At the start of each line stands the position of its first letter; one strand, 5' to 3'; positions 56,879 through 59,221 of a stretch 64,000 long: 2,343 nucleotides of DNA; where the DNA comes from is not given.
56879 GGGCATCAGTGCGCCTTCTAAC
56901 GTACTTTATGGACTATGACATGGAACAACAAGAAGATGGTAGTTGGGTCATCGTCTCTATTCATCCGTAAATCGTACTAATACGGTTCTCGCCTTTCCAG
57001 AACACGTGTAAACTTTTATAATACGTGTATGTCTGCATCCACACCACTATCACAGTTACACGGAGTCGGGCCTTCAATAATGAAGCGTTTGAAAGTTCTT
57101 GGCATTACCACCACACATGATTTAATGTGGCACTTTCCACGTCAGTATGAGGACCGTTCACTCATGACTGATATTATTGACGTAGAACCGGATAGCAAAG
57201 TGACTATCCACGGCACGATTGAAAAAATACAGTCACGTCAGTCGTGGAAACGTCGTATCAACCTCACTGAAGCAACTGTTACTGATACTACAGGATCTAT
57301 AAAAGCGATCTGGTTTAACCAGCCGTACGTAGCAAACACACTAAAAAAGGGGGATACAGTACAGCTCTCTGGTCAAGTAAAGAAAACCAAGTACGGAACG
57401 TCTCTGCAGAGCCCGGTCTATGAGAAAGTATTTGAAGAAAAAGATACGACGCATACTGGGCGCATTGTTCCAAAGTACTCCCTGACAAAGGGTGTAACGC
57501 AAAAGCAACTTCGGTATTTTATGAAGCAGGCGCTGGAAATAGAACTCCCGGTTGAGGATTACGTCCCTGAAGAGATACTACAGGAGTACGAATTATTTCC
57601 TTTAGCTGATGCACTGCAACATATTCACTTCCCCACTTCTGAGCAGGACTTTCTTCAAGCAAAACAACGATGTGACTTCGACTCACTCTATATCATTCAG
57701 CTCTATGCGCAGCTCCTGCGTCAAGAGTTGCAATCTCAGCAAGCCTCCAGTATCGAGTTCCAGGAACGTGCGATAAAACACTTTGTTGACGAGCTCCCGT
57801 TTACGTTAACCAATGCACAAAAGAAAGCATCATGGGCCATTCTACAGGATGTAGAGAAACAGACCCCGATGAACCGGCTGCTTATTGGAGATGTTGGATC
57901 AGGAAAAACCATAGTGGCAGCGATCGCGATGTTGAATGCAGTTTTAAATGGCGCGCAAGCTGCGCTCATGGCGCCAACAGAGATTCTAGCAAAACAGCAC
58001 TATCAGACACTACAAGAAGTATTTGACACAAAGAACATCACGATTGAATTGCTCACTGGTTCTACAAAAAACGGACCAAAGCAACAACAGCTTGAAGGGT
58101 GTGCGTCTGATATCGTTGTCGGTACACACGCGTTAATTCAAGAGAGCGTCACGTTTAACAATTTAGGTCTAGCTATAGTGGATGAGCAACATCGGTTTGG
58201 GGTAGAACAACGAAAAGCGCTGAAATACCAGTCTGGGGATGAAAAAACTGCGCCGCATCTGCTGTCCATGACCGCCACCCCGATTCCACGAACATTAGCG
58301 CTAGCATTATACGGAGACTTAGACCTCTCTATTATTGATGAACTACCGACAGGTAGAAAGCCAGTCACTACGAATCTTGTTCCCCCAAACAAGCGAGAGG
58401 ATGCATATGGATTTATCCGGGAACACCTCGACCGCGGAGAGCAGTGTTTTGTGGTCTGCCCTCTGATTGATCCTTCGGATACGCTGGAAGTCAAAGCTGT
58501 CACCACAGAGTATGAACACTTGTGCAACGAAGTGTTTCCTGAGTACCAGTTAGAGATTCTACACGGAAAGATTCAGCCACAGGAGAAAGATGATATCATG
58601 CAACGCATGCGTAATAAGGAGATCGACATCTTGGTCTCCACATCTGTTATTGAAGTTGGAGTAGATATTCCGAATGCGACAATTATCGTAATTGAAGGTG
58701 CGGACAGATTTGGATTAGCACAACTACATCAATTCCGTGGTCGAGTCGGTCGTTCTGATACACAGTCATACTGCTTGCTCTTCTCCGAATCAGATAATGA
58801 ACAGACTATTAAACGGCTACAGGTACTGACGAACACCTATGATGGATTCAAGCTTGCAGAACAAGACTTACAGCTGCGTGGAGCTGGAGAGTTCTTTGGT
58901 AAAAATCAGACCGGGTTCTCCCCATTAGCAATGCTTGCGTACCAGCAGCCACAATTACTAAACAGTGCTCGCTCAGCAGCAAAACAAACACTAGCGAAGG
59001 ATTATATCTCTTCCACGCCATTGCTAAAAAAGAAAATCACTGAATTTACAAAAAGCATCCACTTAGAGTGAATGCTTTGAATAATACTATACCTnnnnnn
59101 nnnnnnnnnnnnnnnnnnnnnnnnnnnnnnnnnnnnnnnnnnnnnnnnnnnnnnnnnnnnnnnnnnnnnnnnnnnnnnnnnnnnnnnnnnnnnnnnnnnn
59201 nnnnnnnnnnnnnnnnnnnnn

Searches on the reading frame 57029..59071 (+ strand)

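Call 47: search_protein_families(library=pfam, proteins=[window:57029-59071:+], max_evalue=0.00001)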
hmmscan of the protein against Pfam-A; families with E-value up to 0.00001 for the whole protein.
window:57029-59071:+ (680 aa): 6 families
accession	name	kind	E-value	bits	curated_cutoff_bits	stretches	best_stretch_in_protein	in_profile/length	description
PF17191.10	RecG_wedge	-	1.2e-32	113.2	23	1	11-169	6-159/162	RecG wedge domain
PF00270.35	DEAD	-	3e-26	92.6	26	1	263-423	3-164/167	DEAD/DEAH box helicase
PF00271.37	Helicase_C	-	6.3e-21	75.1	23.5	1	465-576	8-109/110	Helicase conserved C-terminal domain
PF04851.21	ResIII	-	2.2e-14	54.1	22.5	1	259-418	3-162/164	Type III restriction enzyme, res subunit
PF01336.31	tRNA_anti-codon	-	1.4e-10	41.4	27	1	58-131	1-72/75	OB-fold nucleic acid binding domain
PF19833.4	RecG_dom3_C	-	8.4e-07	29.4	26.8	1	603-663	1-63/87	ATP-dependent DNA helicase RecG, domain 3, C-terminal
